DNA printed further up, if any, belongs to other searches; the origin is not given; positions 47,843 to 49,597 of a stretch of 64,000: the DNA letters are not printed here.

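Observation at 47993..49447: Candidate non-canonical urate hydroxylase: two-Rossmann FAD/NAD(P) oxidoreductase in place of uricase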

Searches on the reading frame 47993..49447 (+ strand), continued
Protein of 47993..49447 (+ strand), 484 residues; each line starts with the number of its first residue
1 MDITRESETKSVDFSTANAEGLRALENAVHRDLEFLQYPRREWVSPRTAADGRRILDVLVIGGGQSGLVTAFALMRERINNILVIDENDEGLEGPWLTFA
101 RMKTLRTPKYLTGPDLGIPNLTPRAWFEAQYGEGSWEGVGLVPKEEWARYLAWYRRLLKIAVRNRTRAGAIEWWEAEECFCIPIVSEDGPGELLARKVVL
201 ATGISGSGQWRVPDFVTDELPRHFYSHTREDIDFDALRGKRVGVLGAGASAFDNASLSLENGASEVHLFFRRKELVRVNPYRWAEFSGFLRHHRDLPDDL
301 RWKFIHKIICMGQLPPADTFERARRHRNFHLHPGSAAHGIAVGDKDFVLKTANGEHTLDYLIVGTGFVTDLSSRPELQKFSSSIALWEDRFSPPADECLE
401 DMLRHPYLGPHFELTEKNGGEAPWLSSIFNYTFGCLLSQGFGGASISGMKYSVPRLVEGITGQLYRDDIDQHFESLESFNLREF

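Call 48: fold_search(model_id=the predicted structure, library=pdb)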
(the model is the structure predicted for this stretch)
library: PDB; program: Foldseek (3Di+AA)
matches with E <= 10: 1927; with E <= 0.001: 710
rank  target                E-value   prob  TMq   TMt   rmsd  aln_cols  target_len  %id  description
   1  7us3_A                1.0e-18  1.00  0.63  0.71   4.6       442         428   14  Structure of Putrescine N-hydroxylase Involved Complexed with NADP+ (released 2022-11-30)
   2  7us3_B                2.8e-18  1.00  0.61  0.68   4.9       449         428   14  Structure of Putrescine N-hydroxylase Involved Complexed with NADP+ (released 2022-11-30)
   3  6xbb_B                1.2e-16  1.00  0.59  0.68   5.3       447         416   13  Crystal structure of Streptomyces sviceus SsDesB in complex with NADP+ (released 2021-03-17)
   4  5o8p_B                2.0e-16  1.00  0.61  0.69   4.9       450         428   15  The crystal structure of DfoA bound to FAD, the desferrioxamine biosynthetic pathway cadaverine monooxygenase from the (released 2018-06-27)
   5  5o8r_B                2.1e-16  1.00  0.63  0.70   4.7       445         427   15  The crystal structure of DfoA bound to FAD and NADP; the desferrioxamine biosynthetic pathway cadaverine monooxygenase (released 2018-02-28)
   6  6xbb_A                2.8e-16  1.00  0.62  0.71   4.9       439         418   13  Crystal structure of Streptomyces sviceus SsDesB in complex with NADP+ (released 2021-03-17)
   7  5cqf                  3.1e-16  1.00  0.61  0.69   5.0       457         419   17  Crystal structure of L-lysine 6-monooxygenase from Pseudomonas syringae (released 2015-09-30)
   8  3s61_A                4.5e-16  1.00  0.62  0.71   4.8       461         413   14  Reduced Form of Ornithine Hydroxylase (PvdA) from Pseudomonas aeruginosa (released 2011-07-13)
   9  5o8r_A                5.0e-16  1.00  0.61  0.68   5.2       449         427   15  The crystal structure of DfoA bound to FAD and NADP; the desferrioxamine biosynthetic pathway cadaverine monooxygenase (released 2018-02-28)
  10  7jvl_B                5.9e-16  1.00  0.60  0.65   5.7       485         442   14  Structure of the M101A variant of the SidA ornithine hydroxylase complexed with NADP and the FAD in the "out" conforma (released 2020-12-02)
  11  6x0k_A                6.9e-16  1.00  0.59  0.64   5.8       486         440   14  Structure of dithionite-reduced SidA ornithine hydroxylase with the FAD "in" and complexed with L-ornithine (released 2020-08-05)
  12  3s5w_B                9.1e-16  1.00  0.62  0.71   4.8       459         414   15  Ornithine Hydroxylase (PvdA) from Pseudomonas aeruginosa (released 2011-07-13)
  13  6xbc_F                1.2e-15  1.00  0.61  0.70   5.0       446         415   13  Crystal structure of Streptomyces sviceus SsDesB (released 2021-03-17)
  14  3s5w_A                1.3e-15  1.00  0.62  0.72   4.7       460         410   15  Ornithine Hydroxylase (PvdA) from Pseudomonas aeruginosa (released 2011-07-13)
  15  6x0h_C                1.8e-15  1.00  0.61  0.66   5.4       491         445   15  Structure of oxidized SidA ornithine hydroxylase with the FAD in the "out" conformation (released 2020-08-05)
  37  8acs_B                8.4e-15  1.00  0.50  0.43   9.3       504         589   16  Crystal structure of FMO from Janthinobacterium svalbardensis (released 2022-09-07)
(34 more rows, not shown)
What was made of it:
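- On SidA/IucD/PvdA N-hydroxylating monooxygenases: Identity to solved members is 13-17% (call 48).
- The fold is that of oxygen-activating class B monooxygenases (call 48).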

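Call 49: list_cluster_members(proteins=[P0176, P0152, P0227, P0253, P0172, P0246, P0140, P0182, P0193, P0144])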
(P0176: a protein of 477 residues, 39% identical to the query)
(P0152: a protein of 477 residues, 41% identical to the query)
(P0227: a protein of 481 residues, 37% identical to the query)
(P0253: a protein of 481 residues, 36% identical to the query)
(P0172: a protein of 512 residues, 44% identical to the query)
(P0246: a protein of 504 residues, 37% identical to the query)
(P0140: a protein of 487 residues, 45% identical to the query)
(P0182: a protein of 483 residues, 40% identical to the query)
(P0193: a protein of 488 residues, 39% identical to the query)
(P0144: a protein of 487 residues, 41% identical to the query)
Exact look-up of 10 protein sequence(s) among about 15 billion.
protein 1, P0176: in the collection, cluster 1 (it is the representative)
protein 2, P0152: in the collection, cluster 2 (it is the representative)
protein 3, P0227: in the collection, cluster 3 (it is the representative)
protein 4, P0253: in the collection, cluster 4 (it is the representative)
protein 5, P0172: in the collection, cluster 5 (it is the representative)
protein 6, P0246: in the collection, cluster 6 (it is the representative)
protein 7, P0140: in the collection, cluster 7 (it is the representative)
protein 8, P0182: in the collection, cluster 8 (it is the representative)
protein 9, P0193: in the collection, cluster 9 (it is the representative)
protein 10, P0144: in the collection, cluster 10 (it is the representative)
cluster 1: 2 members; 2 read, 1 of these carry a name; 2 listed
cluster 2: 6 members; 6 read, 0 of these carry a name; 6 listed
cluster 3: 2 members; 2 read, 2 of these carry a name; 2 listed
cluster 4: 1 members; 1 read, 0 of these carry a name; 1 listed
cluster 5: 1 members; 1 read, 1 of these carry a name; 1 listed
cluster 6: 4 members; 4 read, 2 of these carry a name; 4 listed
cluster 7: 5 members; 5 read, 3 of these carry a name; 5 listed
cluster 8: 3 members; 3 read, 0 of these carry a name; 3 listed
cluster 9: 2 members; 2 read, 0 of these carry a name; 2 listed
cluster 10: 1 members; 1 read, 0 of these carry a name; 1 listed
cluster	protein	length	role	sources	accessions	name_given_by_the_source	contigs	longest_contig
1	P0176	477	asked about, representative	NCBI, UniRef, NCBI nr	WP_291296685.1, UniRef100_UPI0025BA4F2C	FAD-dependent oxidoreductase [Elioraea sp.] | FAD-dependent oxidoreductase n=1 Tax=Elioraea sp. TaxID=2185103 RepID=UPI0025BA4F2C | NAD(P)/FAD-dependent oxidoreductase [Elioraea sp.]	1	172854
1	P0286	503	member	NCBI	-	-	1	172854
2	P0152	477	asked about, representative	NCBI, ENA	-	-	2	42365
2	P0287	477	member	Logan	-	-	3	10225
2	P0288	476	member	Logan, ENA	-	-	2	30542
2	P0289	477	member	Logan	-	-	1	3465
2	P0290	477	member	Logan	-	-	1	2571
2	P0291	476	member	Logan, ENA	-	-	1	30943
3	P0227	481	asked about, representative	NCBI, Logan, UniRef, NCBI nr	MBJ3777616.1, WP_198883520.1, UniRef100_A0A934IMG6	FAD-dependent oxidoreductase [Acuticoccus mangrovi] | NAD(P)/FAD-dependent oxidoreductase n=1 Tax=Acuticoccus mangrovi TaxID=2796142 ... | NAD(P)/FAD-dependent oxidoreductase [Acuticoccus mangrovi]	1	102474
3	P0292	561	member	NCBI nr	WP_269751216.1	NAD(P)/FAD-dependent oxidoreductase [Acuticoccus mangrovi]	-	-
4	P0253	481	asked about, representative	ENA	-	-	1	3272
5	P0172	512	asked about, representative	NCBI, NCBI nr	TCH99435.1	NAD(P)/FAD-dependent oxidoreductase [Roseococcus sp. SYP-B2431]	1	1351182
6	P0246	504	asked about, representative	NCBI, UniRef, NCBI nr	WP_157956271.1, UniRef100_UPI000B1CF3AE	NAD(P)-binding domain-containing protein [Acuticoccus yangtzensis] | NAD(P)-binding domain-containing protein n=1 Tax=Acuticoccus yangtzensis TaxID=1443441 ... | NAD(P)/FAD-dependent oxidoreductase [Acuticoccus yangtzensis]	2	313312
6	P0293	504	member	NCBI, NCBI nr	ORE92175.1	monooxygenase FAD-binding protein [Stappia sp. 22II-S9-Z10]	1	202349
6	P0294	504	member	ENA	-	-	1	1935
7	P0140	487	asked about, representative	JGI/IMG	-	FAD-dependent urate hydroxylase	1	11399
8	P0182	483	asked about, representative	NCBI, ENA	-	-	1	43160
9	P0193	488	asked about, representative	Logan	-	-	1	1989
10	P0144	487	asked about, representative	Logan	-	-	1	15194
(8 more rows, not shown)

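Call 50: search_dna_similar(query=window:47993-49447:+, collection=plasmids, mode=protein, max_evalue=1e-20, max_rows=40)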
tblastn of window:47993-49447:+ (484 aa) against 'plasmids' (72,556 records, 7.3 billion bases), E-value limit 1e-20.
Records with a match: 359; places in all: 382; records where one place covers at least 80% of the query: 353.
Best place of each record, by identity: <60% 359.
By first word of the organism name: Rhizobium 115; Agrobacterium 66; Sinorhizobium 65; Bacillus 19; Pantoea 11; Bradyrhizobium 8; Ensifer 8; Neorhizobium 7; Burkholderia 6; Azospirillum 5; and 31 more.
By predicted mobility (MOB-suite, as given by PLSDB): non-mobilizable 186; conjugative 96; mobilizable 77.
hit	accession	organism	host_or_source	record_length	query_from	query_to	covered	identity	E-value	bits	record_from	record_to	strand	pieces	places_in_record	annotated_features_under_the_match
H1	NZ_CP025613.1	Niveispirillum cyanobacteriorum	sing cell,cyanobacterial aggregates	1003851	14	484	97%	49.7%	7e-144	462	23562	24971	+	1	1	none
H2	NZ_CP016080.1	Mesorhizobium loti NZP2037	Lotus,cell culture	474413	17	484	97%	47.4%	1e-135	439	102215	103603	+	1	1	NAD(P)/FAD-dependent oxidoreductase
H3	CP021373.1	Rhizobium sp. ACO-34A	Agave americana L.,cell ...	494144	13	480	97%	47.4%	2e-128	418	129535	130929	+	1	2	hypothetical protein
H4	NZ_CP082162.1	Bradyrhizobium sp. 195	Acmispon strigosus,cell culture,root ...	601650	25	484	95%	45.8%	6e-118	388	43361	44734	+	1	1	NAD(P)/FAD-dependent oxidoreductase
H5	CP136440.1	Priestia filamentosa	Leaves of Cigar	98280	22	484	96%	45.4%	2e-125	409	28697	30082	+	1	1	NAD(P)/FAD-dependent oxidoreductase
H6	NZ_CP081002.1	Sphingobium sp. V4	cell culture,soil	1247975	21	484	96%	43.5%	3e-111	369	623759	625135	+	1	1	record has no annotation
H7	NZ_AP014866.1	Bacillus thuringiensis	-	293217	22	484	96%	43.5%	3e-120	395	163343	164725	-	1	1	NAD(P)/FAD-dependent oxidoreductase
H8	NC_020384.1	Bacillus thuringiensis serovar thuringiensis str. IS5056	-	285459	22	484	93%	44.6%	8e-104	404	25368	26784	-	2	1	none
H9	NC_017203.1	Bacillus thuringiensis serovar chinensis CT-43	-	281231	22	484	93%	44.6%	8e-104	404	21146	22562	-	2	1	none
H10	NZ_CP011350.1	Bacillus thuringiensis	tobacco,single cell,roots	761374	22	484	93%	44.6%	1e-103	404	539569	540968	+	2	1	none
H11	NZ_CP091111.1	Bacillus thuringiensis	Whole organism,soil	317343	22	484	93%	44.6%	1e-103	404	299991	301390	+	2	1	none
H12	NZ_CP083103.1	Bacillus thuringiensis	whole organism,Biopesticide DiPel DF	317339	22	484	93%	44.6%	1e-103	404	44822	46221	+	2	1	none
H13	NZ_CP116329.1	Bacillus thuringiensis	soil sample,soil sample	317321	22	484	93%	44.6%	1e-103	404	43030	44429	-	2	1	none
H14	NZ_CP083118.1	Bacillus thuringiensis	whole organism,Biopesticide Delfin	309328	22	484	93%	44.6%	1e-103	404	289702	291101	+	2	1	none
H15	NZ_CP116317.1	Bacillus thuringiensis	soil sample,soil sample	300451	22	484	93%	44.6%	1e-103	404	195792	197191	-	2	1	none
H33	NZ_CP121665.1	Rhizobium sp. CB3090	Gliricidia sp.,cell culture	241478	13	484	98%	40.6%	2e-102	343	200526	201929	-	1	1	NAD(P)/FAD-dependent oxidoreductase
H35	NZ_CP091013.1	Burkholderia cenocepacia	-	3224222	22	484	96%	41.4%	5e-96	325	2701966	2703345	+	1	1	none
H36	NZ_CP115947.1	Ralstonia solanacearum MolK2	Musa sp.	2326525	18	479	95%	41.3%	3e-89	305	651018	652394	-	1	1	record has no annotation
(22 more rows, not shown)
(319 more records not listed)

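Call 51: get_annotated_region(hit=H36, flank=8000)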
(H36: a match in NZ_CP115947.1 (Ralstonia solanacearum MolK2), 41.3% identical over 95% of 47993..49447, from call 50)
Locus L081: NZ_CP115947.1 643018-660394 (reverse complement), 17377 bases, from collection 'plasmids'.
description: Ralstonia solanacearum MolK2 plasmid pmega, complete sequence
organism: Ralstonia solanacearum MolK2 (NCBI taxid 564065)
taxonomy: Bacteria; Pseudomonadota; Betaproteobacteria; Burkholderiales; Burkholderiaceae; Ralstonia; Ralstonia solanacearum; Ralstonia solanacearum MolK2
host: -; source: Musa sp.; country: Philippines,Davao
typing (MOB-suite, as given by PLSDB): non-mobilizable; replicon rep_cluster_2238; mating-pair formation MPF_T
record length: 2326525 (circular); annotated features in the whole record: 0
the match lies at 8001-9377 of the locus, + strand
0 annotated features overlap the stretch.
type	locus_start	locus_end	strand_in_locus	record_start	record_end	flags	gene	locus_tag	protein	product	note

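Call 52: get_annotated_region(hit=H35, flank=8000)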
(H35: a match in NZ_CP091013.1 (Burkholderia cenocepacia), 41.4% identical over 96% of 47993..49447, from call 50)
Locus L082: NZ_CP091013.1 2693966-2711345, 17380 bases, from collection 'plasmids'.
description: Burkholderia cenocepacia strain CMCC(B)23006 plasmid unnamed1, complete sequence
organism: Burkholderia cenocepacia (NCBI taxid 95486)
taxonomy: Bacteria; Pseudomonadota; Betaproteobacteria; Burkholderiales; Burkholderiaceae; Burkholderia; Burkholderia cenocepacia
host: -; source: -; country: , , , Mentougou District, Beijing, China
typing (MOB-suite, as given by PLSDB): non-mobilizable
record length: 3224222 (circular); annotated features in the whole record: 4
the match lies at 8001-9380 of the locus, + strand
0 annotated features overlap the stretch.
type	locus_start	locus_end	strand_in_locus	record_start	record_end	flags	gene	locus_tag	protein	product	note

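Call 54: list_cluster_members(proteins=[P0001, P0105, P0058, P0121, P0135, P0218, P0226, P0270, P0181, P0123])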
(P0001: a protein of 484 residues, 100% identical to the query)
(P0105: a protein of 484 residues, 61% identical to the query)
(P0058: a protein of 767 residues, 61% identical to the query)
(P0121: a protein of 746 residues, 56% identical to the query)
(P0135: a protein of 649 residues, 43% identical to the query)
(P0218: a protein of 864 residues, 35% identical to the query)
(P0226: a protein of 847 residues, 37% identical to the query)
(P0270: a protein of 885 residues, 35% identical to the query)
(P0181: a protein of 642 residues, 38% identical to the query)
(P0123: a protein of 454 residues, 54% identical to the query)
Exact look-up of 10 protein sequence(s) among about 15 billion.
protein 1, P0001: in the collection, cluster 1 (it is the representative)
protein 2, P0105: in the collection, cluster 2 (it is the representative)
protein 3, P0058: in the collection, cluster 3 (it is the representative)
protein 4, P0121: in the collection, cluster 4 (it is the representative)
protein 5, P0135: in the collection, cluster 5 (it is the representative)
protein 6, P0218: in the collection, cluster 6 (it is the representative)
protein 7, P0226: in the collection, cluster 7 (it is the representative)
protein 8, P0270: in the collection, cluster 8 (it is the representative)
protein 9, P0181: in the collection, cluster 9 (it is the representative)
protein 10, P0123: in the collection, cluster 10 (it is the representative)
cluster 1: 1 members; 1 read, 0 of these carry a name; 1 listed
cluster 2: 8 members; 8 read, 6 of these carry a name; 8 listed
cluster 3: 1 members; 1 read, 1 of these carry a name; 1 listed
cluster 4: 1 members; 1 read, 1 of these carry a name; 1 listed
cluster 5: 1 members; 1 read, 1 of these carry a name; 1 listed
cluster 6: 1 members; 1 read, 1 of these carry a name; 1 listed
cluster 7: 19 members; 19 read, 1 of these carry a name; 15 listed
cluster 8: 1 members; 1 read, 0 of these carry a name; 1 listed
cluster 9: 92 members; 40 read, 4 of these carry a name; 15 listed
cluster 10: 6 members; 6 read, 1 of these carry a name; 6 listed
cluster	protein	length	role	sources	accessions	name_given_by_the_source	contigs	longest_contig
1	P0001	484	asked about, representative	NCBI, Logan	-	-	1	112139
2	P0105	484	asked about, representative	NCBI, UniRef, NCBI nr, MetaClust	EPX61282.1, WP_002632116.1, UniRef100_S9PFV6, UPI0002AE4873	hypothetical protein D187_001065 [Cystobacter fuscus DSM 2262] | FAD-dependent urate hydroxylase HpyO/Asp monooxygenase CreE-like FAD/NAD(P)-binding ... | NAD(P)/FAD-dependent oxidoreductase [Cystobacter fuscus]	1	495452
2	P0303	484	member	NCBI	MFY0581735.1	FAD/NAD(P)-binding protein [Cystobacter fuscus]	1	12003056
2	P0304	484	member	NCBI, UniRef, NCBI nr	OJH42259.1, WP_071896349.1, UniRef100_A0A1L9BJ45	FAD/NAD(P)-binding protein [Cystobacter ferrugineus] | Oxidoreductase n=1 Tax=Cystobacter ferrugineus TaxID=83449 RepID=A0A1L9BJ45_9BACT | NAD(P)/FAD-dependent oxidoreductase [Cystobacter ferrugineus]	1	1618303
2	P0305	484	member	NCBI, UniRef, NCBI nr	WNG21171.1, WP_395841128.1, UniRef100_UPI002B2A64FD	FAD/NAD(P)-binding protein [Cystobacter fuscus] | FAD/NAD(P)-binding protein n=1 Tax=Cystobacter fuscus TaxID=43 RepID=UPI002B2A64FD | NAD(P)/FAD-dependent oxidoreductase [Cystobacter fuscus]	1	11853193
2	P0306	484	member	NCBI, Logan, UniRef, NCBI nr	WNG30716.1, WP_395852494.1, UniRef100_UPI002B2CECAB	NAD(P)/FAD-dependent oxidoreductase [Cystobacter fuscus] | FAD/NAD(P)-binding protein n=1 Tax=Cystobacter fuscus TaxID=43 RepID=UPI002B2CECAB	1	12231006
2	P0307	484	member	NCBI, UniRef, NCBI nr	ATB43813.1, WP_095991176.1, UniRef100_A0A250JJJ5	hypothetical protein CYFUS_009293 [Cystobacter fuscus] | FAD-dependent urate hydroxylase HpyO/Asp monooxygenase CreE-like FAD/NAD(P)-binding ... | NAD(P)/FAD-dependent oxidoreductase [Cystobacter fuscus]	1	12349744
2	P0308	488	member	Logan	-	-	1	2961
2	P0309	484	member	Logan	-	-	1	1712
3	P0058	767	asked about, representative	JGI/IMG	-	FAD-dependent urate hydroxylase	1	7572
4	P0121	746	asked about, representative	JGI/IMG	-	xanthine/CO dehydrogenase XdhC/CoxF family maturation factor/cation diffusion facilitator ...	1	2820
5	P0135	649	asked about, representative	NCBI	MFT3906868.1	MAG: 2-oxo-4-hydroxy-4-carboxy-5-ureidoimidazoline decarboxylase [Steroidobacteraceae ...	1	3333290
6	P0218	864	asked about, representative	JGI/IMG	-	cation diffusion facilitator CzcD-associated flavoprotein ...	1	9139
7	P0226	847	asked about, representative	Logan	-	-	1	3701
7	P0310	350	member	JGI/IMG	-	uncharacterized peroxidase-related enzyme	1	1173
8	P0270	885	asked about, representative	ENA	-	-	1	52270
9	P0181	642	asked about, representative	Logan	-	-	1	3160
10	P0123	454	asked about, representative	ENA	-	-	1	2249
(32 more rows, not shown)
